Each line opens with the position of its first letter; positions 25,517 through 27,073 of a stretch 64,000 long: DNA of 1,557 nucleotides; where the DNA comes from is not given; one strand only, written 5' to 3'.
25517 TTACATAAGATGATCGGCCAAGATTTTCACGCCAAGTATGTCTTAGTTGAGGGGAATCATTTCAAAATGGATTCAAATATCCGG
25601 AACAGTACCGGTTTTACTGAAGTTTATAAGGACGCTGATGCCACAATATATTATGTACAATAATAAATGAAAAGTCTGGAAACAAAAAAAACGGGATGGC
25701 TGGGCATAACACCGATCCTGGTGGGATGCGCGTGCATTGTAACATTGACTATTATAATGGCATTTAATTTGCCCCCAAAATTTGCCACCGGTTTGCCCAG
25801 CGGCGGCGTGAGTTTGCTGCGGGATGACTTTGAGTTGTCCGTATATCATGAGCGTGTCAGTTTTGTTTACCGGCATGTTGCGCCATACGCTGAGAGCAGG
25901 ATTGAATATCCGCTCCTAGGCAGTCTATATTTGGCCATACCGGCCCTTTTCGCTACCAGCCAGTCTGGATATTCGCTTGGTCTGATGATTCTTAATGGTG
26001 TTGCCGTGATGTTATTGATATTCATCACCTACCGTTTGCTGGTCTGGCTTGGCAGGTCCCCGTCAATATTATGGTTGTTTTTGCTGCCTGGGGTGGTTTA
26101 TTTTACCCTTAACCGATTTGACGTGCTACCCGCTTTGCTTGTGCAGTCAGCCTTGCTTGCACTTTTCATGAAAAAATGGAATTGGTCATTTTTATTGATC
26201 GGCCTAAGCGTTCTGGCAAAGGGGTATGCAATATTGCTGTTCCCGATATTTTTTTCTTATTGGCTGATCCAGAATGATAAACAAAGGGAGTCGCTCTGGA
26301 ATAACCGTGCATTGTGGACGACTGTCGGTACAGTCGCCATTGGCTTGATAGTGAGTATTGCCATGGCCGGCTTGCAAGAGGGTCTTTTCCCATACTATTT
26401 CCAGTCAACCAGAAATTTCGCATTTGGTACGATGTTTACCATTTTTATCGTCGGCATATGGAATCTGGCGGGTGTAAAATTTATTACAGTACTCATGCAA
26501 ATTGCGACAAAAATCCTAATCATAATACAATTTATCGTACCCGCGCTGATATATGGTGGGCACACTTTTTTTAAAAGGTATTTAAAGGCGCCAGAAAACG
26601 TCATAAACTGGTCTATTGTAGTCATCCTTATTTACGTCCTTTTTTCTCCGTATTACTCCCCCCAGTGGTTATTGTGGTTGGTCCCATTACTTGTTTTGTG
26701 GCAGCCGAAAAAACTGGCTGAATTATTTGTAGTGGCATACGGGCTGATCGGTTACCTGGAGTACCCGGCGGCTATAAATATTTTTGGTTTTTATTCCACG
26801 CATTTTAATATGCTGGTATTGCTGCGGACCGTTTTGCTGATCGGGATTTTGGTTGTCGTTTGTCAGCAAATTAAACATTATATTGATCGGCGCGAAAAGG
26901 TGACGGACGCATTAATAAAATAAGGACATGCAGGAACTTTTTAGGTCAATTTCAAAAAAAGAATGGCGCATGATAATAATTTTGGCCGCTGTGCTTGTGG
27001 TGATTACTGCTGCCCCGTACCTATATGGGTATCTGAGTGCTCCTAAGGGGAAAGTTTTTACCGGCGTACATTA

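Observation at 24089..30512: Four consecutive very large polytopic membrane proteins (GT-C-like x3 plus DUF2079) meeting stop-to-stop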

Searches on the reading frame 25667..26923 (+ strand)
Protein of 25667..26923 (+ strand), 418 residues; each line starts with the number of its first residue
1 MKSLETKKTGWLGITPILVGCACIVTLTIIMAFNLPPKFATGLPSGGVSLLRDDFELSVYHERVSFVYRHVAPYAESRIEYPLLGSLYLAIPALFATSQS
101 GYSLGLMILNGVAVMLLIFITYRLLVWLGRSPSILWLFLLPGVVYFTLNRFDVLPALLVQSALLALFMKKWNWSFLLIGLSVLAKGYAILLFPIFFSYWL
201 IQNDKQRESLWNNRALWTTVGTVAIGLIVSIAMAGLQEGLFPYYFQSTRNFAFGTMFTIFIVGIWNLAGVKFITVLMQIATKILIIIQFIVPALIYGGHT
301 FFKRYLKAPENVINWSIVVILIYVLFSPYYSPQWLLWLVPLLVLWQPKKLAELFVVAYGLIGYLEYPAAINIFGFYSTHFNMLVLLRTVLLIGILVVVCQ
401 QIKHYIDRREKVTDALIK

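Call 3: search_protein_families(library=pfam, proteins=[window:25667-26923:+], max_evalue=1)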
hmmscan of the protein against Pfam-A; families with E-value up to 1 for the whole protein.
window:25667-26923:+ (418 aa): 2 families
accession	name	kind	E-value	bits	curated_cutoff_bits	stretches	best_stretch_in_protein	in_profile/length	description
PF09594.16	GT87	-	0.0034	17.6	25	1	81-328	3-237/237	Glycosyltransferase family 87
PF16926.10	HisKA_4TM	-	0.037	14.3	22.6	1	192-233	45-85/130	Archaeal 4TM region of histidine kinase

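Call 4: search_protein_families(library=ncbifam, proteins=[window:25667-26923:+], max_evalue=1)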
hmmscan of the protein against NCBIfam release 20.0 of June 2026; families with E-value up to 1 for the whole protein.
window:25667-26923:+ (418 aa): 0 families

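Call 23: find_homologous_proteins(query=window:25667-26923:+)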
Query window:25667-26923:+ (418 aa): 18 proteins with E <= 0.001 among 8000 candidates.
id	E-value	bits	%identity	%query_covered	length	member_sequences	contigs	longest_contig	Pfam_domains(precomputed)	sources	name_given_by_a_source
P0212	1.6e-269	912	100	100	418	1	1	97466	-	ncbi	-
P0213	2.6e-177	609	67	95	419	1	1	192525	-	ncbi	ncbi:MAG: hypothetical protein V1668_03600 [Patescibacteria group bacterium]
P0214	4.3e-173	595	67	93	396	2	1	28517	PF09594.17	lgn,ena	-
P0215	1.4e-170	586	72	86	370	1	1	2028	PF09594.17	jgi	jgi:hypothetical protein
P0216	3.1e-142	493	55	93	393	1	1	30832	-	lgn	-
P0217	2.8e-139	483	57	90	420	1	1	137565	-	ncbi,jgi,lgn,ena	ncbi:MAG: hypothetical protein WC544_00540 [Patescibacteria group bacterium]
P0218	6.3e-89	317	41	94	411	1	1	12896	-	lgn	-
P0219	7.2e-89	317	40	99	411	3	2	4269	-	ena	-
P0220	2.0e-86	309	43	89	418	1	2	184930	-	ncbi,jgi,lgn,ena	ncbi:MAG: hypothetical protein WCV50_06350 [Patescibacteria group bacterium]|jgi:hypothetical protei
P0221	1.3e-84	303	45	85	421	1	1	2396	-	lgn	-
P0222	5.9e-72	261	38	93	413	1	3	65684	-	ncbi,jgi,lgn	-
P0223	1.8e-66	243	38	91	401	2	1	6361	-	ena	-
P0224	5.7e-29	120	30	79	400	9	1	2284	PF09594.17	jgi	-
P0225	5.6e-27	113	29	84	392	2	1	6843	PF05007.20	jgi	jgi:hypothetical protein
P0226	3.6e-23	101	27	84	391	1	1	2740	PF09594.17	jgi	jgi:hypothetical protein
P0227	2.3e-18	85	27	71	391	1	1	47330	PF05007.20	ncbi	ncbi:MAG: hypothetical protein V1650_02610 [Candidatus Omnitrophota bacterium]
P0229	2.8e-5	42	27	55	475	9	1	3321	PF09594.17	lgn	-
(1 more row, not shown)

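Call 60: search_solved_structures(query=A4, max_evalue=10)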
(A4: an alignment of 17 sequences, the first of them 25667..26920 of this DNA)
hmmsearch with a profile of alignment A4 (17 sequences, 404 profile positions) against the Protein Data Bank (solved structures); distinct sequences matched with E-value up to 10: 3.
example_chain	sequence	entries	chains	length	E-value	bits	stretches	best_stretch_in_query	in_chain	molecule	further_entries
23gx_B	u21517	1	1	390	3.3e-10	43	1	30-323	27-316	GPI mannosyltransferase 1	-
23gf_B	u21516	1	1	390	2.8e-09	39.9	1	34-323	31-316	GPI mannosyltransferase 1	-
9wno_A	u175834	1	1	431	0.0012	21.4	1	28-326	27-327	GPI mannosyltransferase 1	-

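Call 73: list_cluster_members(proteins=[P0212, P0001, P0121])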
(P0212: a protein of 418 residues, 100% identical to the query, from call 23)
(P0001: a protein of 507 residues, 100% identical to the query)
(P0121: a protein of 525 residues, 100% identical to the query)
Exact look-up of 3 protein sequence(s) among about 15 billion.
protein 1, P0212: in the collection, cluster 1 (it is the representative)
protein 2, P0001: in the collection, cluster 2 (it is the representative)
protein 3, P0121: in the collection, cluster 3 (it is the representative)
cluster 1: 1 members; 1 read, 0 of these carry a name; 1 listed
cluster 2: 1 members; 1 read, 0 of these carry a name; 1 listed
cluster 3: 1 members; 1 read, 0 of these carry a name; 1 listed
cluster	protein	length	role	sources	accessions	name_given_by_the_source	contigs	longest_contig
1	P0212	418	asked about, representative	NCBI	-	-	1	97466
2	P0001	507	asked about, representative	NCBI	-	-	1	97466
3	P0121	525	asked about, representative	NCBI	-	-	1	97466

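Call 77: search_solved_structures(query=A4, max_evalue=0.00001, show_alignments=1)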
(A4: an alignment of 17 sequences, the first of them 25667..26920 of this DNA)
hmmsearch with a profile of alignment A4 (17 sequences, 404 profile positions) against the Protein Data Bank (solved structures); distinct sequences matched with E-value up to 0.00001: 2.
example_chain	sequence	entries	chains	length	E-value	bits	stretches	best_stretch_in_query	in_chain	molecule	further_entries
23gx_B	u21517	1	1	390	3.3e-10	43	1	30-323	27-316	GPI mannosyltransferase 1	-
23gf_B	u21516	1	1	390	2.8e-09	39.9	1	34-323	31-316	GPI mannosyltransferase 1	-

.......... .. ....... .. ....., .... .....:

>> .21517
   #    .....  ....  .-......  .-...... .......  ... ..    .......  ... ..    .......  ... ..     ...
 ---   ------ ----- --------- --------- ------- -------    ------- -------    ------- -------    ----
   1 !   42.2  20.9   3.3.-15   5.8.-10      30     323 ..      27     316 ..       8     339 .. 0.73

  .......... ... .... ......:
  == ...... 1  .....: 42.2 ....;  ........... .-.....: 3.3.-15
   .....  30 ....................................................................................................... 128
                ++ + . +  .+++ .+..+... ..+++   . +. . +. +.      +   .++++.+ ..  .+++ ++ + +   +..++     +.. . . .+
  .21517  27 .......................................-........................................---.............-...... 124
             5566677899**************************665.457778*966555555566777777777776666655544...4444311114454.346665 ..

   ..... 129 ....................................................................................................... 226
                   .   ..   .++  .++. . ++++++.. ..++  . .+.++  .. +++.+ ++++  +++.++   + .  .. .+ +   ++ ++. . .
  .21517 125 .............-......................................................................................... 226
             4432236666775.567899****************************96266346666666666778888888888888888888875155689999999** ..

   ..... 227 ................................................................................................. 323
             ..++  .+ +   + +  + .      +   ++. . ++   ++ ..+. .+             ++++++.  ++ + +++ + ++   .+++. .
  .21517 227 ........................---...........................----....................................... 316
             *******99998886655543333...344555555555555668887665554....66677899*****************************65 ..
